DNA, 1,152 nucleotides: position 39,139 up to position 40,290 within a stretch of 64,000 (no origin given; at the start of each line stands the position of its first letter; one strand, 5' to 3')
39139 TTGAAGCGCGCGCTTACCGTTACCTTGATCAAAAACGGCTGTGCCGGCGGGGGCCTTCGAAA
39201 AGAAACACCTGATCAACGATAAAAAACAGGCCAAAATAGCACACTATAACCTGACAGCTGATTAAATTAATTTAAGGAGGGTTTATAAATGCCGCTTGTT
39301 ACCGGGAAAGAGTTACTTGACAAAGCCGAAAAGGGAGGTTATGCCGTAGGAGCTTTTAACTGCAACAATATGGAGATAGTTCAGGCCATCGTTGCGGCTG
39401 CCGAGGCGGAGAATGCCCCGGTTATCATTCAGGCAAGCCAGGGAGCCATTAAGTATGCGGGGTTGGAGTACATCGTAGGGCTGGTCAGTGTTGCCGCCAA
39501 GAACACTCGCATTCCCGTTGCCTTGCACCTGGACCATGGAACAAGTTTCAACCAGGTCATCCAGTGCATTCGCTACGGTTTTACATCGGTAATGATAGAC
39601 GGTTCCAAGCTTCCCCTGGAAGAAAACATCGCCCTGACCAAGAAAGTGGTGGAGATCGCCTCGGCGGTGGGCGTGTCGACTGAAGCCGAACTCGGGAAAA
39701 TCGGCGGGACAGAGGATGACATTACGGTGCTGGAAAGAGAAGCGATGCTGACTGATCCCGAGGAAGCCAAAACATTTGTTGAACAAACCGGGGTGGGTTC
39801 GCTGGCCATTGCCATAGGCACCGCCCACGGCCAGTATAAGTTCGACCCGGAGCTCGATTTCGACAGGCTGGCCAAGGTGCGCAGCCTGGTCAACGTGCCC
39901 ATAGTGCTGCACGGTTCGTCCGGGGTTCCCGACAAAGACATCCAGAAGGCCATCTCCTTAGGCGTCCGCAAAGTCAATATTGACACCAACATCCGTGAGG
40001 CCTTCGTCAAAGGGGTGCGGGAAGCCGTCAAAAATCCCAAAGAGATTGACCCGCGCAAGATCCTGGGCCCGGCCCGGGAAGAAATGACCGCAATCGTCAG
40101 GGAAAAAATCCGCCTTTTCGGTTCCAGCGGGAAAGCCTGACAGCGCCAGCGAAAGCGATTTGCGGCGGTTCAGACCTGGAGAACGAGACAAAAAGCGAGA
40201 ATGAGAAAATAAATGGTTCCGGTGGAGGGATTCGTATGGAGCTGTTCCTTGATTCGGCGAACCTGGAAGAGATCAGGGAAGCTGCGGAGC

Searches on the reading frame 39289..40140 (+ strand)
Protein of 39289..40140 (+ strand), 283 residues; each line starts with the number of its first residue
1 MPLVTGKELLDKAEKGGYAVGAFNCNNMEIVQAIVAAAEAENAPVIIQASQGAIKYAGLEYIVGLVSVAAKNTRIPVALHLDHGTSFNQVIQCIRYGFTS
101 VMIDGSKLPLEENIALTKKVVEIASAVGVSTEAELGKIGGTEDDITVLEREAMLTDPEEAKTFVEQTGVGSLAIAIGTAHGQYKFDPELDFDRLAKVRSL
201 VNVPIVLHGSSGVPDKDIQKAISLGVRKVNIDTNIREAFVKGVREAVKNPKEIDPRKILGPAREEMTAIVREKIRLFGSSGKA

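Call 60: search_protein_families(library=pfam, proteins=[window:39289-40140:+], max_evalue=0.0001)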
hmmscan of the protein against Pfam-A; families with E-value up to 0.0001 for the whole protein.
window:39289-40140:+ (283 aa): 1 family
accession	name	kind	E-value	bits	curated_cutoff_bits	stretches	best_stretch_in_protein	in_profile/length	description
PF01116.26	F_bP_aldolase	-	2.3e-116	388.6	25.5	1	5-282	2-277/277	Fructose-bisphosphate aldolase class-II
